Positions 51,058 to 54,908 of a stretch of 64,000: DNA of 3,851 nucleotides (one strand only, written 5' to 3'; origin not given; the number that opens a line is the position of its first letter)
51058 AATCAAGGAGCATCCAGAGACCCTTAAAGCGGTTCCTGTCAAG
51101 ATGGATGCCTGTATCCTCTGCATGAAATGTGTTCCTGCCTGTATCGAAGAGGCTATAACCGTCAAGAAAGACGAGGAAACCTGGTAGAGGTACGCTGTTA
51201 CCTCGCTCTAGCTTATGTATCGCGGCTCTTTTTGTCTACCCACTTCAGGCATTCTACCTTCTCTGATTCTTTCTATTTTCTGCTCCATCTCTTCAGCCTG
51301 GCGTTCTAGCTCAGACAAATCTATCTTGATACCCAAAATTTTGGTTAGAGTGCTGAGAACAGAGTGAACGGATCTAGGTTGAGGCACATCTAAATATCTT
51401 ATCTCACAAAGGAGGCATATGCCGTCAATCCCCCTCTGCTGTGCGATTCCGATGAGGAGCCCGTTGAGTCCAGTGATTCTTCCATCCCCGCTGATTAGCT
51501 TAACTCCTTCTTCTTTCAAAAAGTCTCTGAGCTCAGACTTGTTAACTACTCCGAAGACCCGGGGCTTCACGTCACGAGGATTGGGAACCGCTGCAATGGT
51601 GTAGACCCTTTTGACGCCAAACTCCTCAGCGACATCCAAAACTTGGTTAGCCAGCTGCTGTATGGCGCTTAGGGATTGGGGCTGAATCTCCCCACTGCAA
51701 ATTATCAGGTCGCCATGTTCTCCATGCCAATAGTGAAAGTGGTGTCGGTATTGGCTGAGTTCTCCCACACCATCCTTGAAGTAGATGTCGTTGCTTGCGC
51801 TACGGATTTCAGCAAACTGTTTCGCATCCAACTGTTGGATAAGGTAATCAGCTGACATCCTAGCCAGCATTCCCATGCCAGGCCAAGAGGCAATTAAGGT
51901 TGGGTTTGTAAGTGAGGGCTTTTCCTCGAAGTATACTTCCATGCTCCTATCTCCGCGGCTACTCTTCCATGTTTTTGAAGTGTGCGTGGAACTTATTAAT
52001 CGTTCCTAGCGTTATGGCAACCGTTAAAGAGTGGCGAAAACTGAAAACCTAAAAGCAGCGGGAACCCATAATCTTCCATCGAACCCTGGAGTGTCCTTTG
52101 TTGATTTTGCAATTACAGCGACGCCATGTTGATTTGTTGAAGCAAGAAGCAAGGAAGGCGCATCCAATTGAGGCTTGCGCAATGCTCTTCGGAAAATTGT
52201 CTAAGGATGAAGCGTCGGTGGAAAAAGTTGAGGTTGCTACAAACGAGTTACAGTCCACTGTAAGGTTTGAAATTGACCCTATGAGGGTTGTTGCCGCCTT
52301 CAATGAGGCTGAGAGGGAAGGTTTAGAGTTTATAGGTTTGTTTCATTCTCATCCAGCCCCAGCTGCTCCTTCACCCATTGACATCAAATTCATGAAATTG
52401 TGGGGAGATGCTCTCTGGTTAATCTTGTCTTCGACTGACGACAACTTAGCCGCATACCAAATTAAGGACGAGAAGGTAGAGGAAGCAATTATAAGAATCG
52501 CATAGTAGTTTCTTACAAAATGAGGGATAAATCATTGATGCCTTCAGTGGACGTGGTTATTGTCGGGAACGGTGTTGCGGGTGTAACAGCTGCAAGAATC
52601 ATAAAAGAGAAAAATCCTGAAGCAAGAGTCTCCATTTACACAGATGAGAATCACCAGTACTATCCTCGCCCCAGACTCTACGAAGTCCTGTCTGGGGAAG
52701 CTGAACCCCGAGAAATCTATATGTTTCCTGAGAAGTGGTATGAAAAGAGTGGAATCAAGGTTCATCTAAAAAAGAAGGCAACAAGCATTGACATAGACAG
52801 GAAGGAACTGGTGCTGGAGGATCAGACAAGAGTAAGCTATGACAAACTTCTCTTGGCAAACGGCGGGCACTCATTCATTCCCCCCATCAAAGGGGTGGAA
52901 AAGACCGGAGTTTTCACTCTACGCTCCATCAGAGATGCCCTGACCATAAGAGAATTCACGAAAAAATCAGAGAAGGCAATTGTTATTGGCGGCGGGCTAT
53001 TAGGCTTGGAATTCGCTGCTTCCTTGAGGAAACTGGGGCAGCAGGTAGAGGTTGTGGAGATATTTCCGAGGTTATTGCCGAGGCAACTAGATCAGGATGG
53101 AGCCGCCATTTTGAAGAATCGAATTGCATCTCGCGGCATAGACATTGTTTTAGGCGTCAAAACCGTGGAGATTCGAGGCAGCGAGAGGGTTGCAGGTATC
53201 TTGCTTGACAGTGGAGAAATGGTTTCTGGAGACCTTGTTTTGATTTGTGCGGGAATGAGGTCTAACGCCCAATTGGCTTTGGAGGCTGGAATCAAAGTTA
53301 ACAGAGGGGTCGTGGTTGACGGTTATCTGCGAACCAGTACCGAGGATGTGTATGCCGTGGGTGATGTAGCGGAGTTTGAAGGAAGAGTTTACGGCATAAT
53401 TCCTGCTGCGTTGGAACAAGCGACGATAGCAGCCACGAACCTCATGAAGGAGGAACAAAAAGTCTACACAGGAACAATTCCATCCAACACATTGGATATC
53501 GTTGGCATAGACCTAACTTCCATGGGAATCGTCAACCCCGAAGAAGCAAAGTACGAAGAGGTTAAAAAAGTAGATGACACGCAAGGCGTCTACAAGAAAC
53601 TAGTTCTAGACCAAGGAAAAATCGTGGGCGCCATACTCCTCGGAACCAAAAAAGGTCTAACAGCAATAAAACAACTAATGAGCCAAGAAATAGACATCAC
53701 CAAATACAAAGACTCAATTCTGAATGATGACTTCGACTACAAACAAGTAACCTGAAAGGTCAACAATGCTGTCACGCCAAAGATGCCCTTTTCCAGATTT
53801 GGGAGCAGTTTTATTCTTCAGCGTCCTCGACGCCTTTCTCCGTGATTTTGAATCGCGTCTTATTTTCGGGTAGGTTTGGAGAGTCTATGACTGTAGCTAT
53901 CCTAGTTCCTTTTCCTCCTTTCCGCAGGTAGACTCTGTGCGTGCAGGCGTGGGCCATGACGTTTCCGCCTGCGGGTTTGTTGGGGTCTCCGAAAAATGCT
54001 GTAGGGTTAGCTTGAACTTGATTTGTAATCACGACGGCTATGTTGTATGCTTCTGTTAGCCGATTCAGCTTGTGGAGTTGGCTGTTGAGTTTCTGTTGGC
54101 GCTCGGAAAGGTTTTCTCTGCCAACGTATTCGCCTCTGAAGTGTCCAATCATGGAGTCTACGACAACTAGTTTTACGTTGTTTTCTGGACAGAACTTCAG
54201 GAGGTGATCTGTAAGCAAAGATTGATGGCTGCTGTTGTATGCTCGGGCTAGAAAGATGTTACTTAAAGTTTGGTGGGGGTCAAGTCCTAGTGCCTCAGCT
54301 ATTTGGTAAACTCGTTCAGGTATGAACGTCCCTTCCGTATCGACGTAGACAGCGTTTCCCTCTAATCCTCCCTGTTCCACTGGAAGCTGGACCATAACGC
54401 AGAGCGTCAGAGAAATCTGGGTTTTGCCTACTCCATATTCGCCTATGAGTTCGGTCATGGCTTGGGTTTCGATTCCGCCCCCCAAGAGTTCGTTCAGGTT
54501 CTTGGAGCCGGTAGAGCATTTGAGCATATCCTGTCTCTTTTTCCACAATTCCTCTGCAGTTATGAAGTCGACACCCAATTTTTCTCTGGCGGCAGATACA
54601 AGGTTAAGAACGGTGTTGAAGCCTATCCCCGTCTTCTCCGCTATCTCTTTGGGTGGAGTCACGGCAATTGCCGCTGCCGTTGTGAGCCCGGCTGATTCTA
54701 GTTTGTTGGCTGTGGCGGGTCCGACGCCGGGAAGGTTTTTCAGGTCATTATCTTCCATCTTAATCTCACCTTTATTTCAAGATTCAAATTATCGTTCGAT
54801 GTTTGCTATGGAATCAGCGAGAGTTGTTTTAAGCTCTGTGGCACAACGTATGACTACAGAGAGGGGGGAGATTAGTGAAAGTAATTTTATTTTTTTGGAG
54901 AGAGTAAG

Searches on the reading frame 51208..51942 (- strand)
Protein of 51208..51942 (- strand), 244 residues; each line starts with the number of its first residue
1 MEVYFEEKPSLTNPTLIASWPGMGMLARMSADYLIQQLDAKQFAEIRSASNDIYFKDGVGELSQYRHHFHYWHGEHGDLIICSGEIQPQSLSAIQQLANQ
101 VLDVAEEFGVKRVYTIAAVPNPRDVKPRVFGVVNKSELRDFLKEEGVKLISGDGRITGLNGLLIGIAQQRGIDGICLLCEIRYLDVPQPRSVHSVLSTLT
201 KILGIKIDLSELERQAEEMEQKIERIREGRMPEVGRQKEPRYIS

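Call 59: search_protein_families(library=pfam, proteins=[window:51208-51942:-], max_evalue=0.00001)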
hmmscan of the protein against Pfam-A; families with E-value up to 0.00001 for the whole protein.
window:51208-51942:- (244 aa): 1 family
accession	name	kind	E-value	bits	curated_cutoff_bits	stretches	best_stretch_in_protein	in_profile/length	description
PF09754.15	PAC2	-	5.8e-39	134.6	25.8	1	16-226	1-214/215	PAC2 family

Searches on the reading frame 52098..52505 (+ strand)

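Call 59: search_protein_families(library=pfam, proteins=[window:52098-52505:+], max_evalue=0.00001)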
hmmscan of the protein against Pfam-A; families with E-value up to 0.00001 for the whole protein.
window:52098-52505:+ (135 aa): 1 family
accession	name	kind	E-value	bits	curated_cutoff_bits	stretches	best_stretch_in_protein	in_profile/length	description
PF14464.11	Prok-JAB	-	8.4e-18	64.8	25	1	9-115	3-106/114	Prokaryotic homologs of the JAB domain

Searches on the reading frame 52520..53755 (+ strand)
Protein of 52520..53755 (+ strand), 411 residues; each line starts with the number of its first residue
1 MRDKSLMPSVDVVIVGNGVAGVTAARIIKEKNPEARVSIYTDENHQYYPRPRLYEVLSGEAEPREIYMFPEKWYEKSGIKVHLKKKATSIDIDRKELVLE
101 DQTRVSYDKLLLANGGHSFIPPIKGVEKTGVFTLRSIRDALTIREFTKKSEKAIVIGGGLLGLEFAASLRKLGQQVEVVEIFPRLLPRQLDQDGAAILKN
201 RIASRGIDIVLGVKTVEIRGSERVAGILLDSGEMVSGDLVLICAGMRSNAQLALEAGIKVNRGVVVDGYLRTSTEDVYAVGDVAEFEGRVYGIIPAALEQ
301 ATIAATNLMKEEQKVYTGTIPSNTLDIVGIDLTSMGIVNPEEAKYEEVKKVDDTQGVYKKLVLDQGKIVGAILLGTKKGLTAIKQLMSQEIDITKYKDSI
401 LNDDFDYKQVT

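Call 59: search_protein_families(library=pfam, proteins=[window:52520-53755:+], max_evalue=0.00001)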
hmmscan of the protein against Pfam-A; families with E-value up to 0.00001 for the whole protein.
window:52520-53755:+ (411 aa): 8 families
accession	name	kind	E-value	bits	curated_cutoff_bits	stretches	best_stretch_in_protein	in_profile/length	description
PF07992.20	Pyr_redox_2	-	6.7e-64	216.5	26.1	1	11-301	2-291/291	Pyridine nucleotide-disulphide oxidoreductase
PF00070.33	Pyr_redox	-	4.5e-23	82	22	1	152-229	1-79/82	Pyridine nucleotide-disulphide oxidoreductase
PF18267.7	Rubredoxin_C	-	4.7e-20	71.8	25.9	1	321-390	1-69/70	Rubredoxin NAD+ reductase C-terminal domain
PF03486.20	HI0933_like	-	2.3e-09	37.5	50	0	67-119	112-167/244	HI0933-like protein Rossmann domain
PF01266.30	DAO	-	4.4e-09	36.8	27.9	0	153-180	2-29/353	FAD dependent oxidoreductase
PF04820.20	Trp_halogenase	-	9e-07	28.5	21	0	195-249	161-216/458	Tryptophan halogenase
PF01262.27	AlaDh_PNT_C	-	2.7e-06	27.4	23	0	152-191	30-68/214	Alanine dehydrogenase/PNT, C-terminal domain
PF13738.12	Pyr_redox_3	-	4e-06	26.7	30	0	144-281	157-305/305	Pyridine nucleotide-disulphide oxidoreductase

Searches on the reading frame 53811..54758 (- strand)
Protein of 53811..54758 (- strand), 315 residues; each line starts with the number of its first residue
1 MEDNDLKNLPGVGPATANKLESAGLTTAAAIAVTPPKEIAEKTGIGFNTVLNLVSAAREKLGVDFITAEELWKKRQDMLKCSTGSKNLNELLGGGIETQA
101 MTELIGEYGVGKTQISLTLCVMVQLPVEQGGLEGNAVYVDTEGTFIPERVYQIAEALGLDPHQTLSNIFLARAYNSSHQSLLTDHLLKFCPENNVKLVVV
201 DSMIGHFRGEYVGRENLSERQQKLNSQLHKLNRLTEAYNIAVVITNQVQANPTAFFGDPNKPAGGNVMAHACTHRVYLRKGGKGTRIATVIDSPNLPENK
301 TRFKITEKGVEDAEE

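Call 59: search_protein_families(library=pfam, proteins=[window:53811-54758:-], max_evalue=0.00001)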
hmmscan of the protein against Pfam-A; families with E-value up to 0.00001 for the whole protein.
window:53811-54758:- (315 aa): 5 families
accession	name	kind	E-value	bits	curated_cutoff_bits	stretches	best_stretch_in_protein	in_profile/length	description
PF08423.17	Rad51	-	7e-90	301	22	1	74-313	1-244/244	Rad51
PF00154.27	RecA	-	3e-11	43.7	27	1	74-285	26-225/262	recA bacterial DNA recombination protein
PF14520.12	HHH_5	-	1.6e-09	38.5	27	1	4-59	2-57/57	Helix-hairpin-helix domain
PF13481.12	AAA_25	-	1.9e-08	34.6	27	1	86-248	20-190/195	AAA domain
PF06745.19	ATPase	-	1.6e-07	31.4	26.6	1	82-257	2-167/231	KaiC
